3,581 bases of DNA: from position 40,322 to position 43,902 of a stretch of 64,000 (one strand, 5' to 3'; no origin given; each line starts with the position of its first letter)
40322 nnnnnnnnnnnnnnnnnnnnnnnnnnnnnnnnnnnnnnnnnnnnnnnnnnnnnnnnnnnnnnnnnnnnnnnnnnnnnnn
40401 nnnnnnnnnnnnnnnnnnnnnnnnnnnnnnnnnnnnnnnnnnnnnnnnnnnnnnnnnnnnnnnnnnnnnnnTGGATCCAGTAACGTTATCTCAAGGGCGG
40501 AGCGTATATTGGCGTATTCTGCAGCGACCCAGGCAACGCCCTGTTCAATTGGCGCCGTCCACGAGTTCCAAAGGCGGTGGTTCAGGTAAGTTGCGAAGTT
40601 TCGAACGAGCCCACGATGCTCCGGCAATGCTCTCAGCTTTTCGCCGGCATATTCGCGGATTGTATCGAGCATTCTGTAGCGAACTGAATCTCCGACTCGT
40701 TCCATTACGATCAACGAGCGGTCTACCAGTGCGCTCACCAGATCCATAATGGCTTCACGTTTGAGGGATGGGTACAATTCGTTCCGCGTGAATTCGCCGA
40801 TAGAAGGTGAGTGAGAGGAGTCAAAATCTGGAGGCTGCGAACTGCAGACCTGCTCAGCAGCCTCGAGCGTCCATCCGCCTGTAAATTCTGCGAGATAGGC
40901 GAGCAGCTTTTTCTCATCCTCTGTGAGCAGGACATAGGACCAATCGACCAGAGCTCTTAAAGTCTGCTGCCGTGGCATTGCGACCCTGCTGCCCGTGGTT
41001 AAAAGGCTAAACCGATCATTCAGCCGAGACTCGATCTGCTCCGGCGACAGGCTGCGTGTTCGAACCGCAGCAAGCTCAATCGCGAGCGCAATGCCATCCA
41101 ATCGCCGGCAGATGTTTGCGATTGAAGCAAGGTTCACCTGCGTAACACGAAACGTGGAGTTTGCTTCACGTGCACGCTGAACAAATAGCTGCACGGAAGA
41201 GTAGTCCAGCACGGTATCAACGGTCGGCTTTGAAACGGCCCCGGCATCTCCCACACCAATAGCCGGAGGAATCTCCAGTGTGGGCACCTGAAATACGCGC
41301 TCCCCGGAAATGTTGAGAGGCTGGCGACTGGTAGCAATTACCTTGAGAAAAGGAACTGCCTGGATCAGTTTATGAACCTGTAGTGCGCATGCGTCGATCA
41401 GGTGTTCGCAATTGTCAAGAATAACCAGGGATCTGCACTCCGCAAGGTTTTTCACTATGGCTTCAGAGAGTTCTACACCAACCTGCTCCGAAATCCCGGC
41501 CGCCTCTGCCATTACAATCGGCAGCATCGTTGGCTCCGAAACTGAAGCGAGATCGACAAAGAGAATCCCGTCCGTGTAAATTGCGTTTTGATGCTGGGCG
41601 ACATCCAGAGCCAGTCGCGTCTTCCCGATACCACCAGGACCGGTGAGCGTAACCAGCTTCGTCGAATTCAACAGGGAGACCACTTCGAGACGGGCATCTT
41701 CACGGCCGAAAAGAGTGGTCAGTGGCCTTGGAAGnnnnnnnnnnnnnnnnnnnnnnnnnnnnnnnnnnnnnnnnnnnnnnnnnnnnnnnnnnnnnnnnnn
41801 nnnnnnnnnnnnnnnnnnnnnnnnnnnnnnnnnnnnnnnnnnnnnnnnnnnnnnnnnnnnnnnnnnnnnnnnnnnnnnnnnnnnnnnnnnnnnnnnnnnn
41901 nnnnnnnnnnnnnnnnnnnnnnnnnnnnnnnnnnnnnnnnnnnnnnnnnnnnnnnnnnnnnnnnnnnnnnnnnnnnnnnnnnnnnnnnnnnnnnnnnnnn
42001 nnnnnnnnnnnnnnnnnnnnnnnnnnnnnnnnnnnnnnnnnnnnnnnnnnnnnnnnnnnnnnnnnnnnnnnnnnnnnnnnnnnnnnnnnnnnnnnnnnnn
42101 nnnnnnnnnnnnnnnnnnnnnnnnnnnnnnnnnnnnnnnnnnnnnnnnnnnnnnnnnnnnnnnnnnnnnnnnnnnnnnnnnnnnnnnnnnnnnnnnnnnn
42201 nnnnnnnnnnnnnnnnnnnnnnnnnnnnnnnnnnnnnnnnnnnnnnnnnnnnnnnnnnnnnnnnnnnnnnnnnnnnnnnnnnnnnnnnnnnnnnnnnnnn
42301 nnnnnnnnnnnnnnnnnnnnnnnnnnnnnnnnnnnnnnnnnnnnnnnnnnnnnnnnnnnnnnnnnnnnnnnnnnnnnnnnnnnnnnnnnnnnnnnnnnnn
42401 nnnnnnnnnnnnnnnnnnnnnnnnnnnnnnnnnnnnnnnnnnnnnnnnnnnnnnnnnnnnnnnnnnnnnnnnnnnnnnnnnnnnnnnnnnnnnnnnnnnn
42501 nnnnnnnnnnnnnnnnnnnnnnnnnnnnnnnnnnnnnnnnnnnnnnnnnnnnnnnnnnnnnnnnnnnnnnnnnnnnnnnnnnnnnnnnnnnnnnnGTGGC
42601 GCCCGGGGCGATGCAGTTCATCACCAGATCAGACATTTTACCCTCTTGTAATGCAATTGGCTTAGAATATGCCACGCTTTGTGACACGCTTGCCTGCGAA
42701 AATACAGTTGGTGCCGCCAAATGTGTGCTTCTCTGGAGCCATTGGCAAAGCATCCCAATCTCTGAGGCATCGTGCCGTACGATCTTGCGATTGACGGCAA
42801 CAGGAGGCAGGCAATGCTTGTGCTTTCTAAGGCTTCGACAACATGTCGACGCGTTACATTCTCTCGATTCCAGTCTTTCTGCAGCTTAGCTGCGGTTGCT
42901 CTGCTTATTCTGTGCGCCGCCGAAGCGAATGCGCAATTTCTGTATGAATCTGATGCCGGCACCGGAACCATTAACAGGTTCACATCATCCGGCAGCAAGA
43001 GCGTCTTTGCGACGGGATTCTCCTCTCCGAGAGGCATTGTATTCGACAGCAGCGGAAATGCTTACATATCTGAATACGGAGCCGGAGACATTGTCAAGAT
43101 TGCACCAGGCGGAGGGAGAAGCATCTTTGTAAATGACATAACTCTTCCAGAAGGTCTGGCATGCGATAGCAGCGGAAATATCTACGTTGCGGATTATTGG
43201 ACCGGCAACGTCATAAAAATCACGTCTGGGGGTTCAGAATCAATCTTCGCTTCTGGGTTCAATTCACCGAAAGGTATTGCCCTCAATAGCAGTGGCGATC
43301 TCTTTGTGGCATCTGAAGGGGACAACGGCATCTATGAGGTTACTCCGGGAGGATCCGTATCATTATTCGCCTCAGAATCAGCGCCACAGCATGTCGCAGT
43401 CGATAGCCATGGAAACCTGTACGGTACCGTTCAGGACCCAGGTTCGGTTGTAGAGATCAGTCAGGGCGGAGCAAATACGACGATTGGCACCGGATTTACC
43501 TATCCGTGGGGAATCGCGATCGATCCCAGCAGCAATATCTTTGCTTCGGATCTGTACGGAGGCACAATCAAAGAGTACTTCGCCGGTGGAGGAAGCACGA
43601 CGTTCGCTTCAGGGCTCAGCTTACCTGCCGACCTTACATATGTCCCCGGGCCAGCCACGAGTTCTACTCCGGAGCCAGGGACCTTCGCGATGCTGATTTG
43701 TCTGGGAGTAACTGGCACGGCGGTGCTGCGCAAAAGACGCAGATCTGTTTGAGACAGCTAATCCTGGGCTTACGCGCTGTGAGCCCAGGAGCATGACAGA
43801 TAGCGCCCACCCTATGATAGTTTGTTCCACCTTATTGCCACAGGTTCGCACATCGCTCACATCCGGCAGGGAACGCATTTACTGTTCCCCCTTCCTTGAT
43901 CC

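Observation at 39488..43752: AfsR-type SARP-NB-ARC-TPR regulator divergently coupled to a PEP-CTERM NHL-propeller gene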

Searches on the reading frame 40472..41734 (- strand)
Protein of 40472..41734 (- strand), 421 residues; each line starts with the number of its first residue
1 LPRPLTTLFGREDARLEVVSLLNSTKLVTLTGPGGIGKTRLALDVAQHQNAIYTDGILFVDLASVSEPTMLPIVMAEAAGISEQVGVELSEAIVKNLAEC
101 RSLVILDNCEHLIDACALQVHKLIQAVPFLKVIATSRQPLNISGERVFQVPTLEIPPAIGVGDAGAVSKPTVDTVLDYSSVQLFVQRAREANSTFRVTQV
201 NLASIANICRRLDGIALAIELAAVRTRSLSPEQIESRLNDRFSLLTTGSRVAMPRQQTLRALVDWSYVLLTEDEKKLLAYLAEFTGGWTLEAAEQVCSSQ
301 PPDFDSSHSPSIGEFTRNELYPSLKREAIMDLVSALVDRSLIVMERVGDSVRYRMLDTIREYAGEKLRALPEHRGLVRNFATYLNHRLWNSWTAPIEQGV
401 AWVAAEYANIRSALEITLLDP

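Call 68: search_solved_structures(query=window:40472-41734:-, max_evalue=1, show_alignments=1)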
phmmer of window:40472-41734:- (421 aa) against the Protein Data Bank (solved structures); distinct sequences matched with E-value up to 1: 3.
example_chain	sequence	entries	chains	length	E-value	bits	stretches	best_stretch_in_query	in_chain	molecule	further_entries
8k60_I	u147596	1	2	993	0.00013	24.5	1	29-154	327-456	Regulatory protein AfsR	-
8jke_I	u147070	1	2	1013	0.00073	21.9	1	29-154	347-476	Regulatory protein AfsR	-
4xgu_A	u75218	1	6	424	0.0069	18.7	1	20-110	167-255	Putative pachytene checkpoint protein 2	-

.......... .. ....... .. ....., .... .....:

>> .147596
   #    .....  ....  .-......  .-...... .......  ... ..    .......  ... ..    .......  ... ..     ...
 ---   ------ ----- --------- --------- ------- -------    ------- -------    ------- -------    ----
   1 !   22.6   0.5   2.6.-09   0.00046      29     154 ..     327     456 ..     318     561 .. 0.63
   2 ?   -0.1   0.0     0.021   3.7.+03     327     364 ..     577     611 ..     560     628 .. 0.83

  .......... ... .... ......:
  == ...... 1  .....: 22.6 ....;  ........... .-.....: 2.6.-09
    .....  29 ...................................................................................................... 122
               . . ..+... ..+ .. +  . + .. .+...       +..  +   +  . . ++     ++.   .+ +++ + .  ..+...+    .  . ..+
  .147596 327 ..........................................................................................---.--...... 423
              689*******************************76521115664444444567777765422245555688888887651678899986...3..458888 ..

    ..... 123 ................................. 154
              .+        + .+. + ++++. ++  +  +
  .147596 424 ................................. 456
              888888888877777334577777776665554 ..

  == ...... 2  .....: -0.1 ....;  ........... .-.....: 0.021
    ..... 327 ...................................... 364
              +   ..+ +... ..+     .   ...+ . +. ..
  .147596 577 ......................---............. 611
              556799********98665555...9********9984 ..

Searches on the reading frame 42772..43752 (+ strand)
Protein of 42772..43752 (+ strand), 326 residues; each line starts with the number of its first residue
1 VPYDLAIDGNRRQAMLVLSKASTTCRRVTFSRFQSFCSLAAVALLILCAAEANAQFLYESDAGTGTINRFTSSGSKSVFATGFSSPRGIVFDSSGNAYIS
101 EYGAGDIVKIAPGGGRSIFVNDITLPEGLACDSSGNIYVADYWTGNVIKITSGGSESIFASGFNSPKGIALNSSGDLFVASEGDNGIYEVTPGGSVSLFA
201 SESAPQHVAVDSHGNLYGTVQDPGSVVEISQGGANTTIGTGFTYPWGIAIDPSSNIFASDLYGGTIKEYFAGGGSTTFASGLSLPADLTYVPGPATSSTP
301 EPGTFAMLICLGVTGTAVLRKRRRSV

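Call 3: search_protein_families(library=pfam, proteins=[window:42772-43752:+], max_evalue=0.01)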
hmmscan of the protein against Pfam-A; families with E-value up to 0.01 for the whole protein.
window:42772-43752:+ (326 aa): 12 families
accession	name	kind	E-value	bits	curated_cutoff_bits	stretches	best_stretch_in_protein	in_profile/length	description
PF01436.27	NHL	-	6.5e-17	61.1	20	1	126-146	4-24/28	NHL repeat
PF06739.17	SBBP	-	6e-12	45.8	20.5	0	85-99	14-28/38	Beta-propeller repeat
PF24684.1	Vgb_lyase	-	3e-10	39.8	50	1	84-269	13-207/290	Virginiamycin B lyase family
PF20067.5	SSL_N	-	4e-07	30.2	18.9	0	121-141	18-38/46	Strictosidine synthase-like, N-terminal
PF08450.18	SGL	-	5.7e-07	29.8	26.3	0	125-155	185-215/246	SMP-30/Gluconolactonase/LRE-like region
PF01731.26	Arylesterase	-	0.00016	22.2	21.3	0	70-96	40-66/86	Arylesterase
PF25021.1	TEN_NHL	-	0.00019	21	27.1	0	157-217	254-317/357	Teneurin NHL domain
PF07589.16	PEP-CTERM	-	0.00035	21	20.7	1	298-323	1-24/24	PEP-CTERM motif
PF06977.17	SdiA-regulated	-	0.00065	19.4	21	0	120-140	219-239/249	SdiA-regulated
PF13449.12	Phytase-like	-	0.0012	19.3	27.6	0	168-212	72-114/284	Esterase-like activity of phytase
PF22701.2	Mala_s_1-like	-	0.0022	18.2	27.5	0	203-259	88-146/195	Mal s 1 allergenic protein-like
PF05787.19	PhoX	-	0.0043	16.7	24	0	153-211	418-478/515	Alkaline phosphatase PhoX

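Call 4: search_protein_families(library=ncbifam, proteins=[window:42772-43752:+], max_evalue=0.01)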
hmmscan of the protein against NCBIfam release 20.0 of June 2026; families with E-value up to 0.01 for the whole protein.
window:42772-43752:+ (326 aa): 4 families
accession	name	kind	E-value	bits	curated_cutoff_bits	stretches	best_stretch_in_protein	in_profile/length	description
NF033206.1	ScyE_fam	subfamily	1.5e-27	97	80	3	61-150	230-332/333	ScyD/ScyE family protein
NF035926.1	scyF_NHL_VPEP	equivalog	2.6e-05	23.6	350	0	126-195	154-231/376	scytonemin biosynthesis PEP-CTERM protein ScyF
TIGR02595.1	PEP_CTERM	domain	0.0013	19.4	16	1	299-324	1-24/24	PEP-CTERM sorting domain-containing protein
TIGR02604.1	Piru_Ver_Nterm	subfamily_domain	0.0024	17.3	122.2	0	145-206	164-226/367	PVC-type heme-binding CxxCH protein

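Call 32: list_cluster_members(proteins=[P0001, window:42814-43752:+, window:47231-50683:-, window:50818-51504:+, P0010])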
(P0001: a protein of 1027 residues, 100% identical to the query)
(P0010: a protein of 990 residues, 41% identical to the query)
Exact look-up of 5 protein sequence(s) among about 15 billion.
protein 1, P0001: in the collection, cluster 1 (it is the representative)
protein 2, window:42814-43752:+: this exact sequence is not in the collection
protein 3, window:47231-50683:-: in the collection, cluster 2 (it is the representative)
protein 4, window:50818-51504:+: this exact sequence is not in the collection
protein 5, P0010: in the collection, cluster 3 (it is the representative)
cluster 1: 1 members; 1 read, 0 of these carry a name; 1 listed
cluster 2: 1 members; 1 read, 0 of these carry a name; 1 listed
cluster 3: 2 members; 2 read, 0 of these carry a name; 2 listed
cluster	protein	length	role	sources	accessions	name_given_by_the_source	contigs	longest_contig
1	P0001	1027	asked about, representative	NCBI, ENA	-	-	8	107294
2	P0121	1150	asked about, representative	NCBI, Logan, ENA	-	-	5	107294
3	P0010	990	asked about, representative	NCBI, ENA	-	-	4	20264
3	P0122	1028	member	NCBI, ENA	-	-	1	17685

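Call 52: find_homologous_proteins(query=window:42814-43752:+, max_evalue=0.00001)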
Query window:42814-43752:+ (312 aa): 346 proteins with E <= 0.00001 among 6800 candidates; the best 120 are listed.
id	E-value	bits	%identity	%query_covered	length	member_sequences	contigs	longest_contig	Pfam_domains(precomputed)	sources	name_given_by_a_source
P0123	1.4e-74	269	36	54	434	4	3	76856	PF07494.18,PF20067.6,PF22807.3,PF24684.2,PF01436.28,PF25021.2,PF08450.19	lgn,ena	-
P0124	1.2e-51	194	39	70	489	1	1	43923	PF05787.20,PF22807.3,PF24684.2,PF01436.28,PF25021.2,PF08450.19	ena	-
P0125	6.3e-48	182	36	53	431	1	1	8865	PF01731.27,PF24684.2,PF01436.28,PF25021.2,PF08450.19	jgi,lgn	-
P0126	7.4e-48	181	37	96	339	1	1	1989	PF05787.20,PF22807.3,PF24684.2,PF01436.28,PF06739.18,PF08450.19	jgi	jgi:sugar lactone lactonase YvrE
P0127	5.8e-47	178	33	87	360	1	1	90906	PF22807.3,PF24684.2,PF01436.28,PF06739.18,PF08450.19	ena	-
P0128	1.1e-46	177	34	89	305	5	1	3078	PF01436.28,PF08450.19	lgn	-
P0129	2.8e-46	176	36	68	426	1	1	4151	PF05787.20,PF07494.18,PF20067.6,PF22807.3,PF24684.2,PF01436.28,PF25021.2,PF06739.18,PF08450.19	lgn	-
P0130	1.4e-44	171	36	59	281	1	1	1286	PF22807.3,PF24684.2,PF01436.28,PF25021.2,PF06739.18,PF08450.19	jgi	-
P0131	1.0e-42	164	33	65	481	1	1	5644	PF13585.13,PF22807.3,PF24684.2,PF05345.19,PF01436.28,PF06739.18,PF08450.19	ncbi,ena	-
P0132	2.0e-41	160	33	65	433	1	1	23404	PF24684.2,PF01436.28,PF08450.19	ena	-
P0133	6.9e-41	158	37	75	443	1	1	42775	PF05787.20,PF20067.6,PF24684.2,PF01436.28,PF25021.2,PF06739.18,PF08450.19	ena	-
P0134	8.3e-41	158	36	85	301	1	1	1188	PF22807.3,PF24684.2,PF01436.28,PF06739.18,PF08450.19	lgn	-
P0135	1.7e-39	154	38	77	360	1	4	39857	PF22807.3,PF01436.28,PF06739.18,PF08450.19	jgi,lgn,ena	-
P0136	1.9e-39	154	32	71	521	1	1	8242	PF05787.20,PF22807.3,PF24684.2,PF01436.28,PF25021.2,PF06739.18,PF08450.19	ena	-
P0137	3.2e-39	153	35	91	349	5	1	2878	PF22807.3,PF24684.2,PF01436.28,PF25021.2,PF06739.18,PF08450.19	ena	-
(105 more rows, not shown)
